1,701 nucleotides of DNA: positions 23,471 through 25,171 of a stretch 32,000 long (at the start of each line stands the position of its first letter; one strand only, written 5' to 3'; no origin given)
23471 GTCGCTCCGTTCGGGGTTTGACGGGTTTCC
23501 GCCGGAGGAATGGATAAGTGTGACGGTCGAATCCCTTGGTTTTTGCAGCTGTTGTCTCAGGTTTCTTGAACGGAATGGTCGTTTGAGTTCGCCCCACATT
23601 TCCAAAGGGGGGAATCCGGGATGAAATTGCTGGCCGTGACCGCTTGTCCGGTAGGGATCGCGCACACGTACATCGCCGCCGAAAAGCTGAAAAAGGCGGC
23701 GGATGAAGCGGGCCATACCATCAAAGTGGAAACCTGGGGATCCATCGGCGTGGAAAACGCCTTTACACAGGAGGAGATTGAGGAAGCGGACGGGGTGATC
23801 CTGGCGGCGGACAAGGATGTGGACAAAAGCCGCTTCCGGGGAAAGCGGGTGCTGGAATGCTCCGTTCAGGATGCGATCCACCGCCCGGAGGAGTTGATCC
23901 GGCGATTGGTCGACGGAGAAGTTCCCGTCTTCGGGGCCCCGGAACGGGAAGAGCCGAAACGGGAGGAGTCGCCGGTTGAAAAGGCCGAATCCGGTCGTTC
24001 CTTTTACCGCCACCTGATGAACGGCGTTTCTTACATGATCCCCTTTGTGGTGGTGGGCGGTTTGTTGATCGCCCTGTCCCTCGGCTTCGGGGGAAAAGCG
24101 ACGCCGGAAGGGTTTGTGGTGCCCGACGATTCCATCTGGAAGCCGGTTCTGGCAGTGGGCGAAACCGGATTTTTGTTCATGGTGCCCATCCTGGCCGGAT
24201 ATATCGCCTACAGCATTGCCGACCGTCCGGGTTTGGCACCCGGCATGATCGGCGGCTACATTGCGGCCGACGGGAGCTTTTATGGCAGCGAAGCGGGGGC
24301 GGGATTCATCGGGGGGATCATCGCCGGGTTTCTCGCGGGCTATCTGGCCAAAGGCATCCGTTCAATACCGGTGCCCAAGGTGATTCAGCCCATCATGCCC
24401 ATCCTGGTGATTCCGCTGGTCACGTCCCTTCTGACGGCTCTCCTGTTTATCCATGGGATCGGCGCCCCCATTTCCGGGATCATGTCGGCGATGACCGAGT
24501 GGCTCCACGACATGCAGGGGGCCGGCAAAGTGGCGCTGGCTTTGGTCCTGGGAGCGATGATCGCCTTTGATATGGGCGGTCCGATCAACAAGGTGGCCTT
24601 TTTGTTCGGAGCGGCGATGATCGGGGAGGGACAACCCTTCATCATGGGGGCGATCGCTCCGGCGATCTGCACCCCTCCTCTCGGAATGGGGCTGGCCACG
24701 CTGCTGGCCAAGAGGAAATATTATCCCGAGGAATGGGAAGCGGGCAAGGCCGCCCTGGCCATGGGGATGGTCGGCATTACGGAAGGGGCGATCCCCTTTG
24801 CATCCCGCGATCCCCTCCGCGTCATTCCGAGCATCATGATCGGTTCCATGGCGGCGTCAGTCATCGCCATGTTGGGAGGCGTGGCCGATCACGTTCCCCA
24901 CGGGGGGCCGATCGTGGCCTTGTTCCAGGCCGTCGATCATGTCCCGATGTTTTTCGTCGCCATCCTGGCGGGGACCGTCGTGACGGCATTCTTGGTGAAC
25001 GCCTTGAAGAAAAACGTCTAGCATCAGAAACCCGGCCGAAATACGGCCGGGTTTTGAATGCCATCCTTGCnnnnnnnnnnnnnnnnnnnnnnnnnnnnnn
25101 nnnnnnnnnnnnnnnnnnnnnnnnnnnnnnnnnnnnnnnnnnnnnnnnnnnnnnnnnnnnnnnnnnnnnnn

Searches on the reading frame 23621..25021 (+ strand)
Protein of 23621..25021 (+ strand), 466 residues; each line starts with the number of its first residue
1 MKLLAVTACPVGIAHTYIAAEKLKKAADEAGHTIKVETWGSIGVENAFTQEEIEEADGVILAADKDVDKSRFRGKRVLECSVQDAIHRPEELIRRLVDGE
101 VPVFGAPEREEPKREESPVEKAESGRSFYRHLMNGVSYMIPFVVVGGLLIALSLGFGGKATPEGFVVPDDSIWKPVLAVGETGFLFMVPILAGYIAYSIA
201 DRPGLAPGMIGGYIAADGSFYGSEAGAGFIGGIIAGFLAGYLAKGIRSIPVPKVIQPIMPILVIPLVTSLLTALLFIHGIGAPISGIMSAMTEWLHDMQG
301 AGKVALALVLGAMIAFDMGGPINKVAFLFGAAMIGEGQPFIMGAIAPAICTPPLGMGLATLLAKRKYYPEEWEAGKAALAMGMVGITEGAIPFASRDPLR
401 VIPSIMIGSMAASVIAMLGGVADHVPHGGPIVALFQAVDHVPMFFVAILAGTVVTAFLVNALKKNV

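Call 11: search_protein_families(library=pfam, proteins=[window:23621-25021:+])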
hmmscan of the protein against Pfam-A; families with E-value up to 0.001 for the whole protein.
window:23621-25021:+ (466 aa): 3 families
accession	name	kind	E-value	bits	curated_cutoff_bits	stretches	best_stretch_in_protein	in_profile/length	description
PF02378.23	PTS_EIIC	-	1.9e-21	76.9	30.7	1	133-408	1-319/319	Phosphotransferase system, EIIC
PF02302.22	PTS_IIB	-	3.4e-19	69.7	23.6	1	5-93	2-88/90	PTS system, Lactose/Cellobiose specific IIB subunit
PF25554.1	PTS_EIIB_BC_N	-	4.5e-08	33.6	27.4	0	51-94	36-79/88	PTS system fructose specific EIIB'BC N-terminal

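Call 12: search_protein_families(library=ncbifam, proteins=[window:23621-25021:+])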
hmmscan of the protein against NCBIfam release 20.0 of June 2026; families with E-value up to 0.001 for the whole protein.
window:23621-25021:+ (466 aa): 8 families
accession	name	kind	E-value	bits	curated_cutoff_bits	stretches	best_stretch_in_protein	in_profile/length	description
NF007984.0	PRK10712.1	equivalog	5.3e-126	421.4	793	1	2-464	105-553/563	PTS fructose transporter subunit IIBC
NF007787.0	PRK10478.1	equivalog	1.6e-103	346.4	426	1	129-465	12-337/359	PTS fructose transporter subunit EIIC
TIGR01427.1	PTS_IIC_fructo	subfamily_domain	1.5e-91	307.3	157.55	1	120-462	7-345/346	fructose-specific PTS transporter subunit EIIC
NF008493.0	PRK11404.1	equivalog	4.4e-85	286.1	806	1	2-463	6-464/483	PTS fructose-like transporter subunit IIBC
NF007293.0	PRK09765.1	equivalog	4.8e-82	276.5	763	1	3-458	167-618/639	PTS 2-O-a-mannosyl-D-glycerate transporter subunit IIABC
TIGR00829.1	FRU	subfamily_domain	2.9e-31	107.6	76.85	1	5-86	2-84/85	fructose PTS transporter subunit IIB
NF007783.0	PRK10474.1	equivalog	2.3e-29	101.8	135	1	1-96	2-98/106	PTS fructose-like transporter subunit IIB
NF007747.0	PRK10427.1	equivalog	1.5e-22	79.9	153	1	2-93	4-96/114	PTS fructose-like transporter subunit IIB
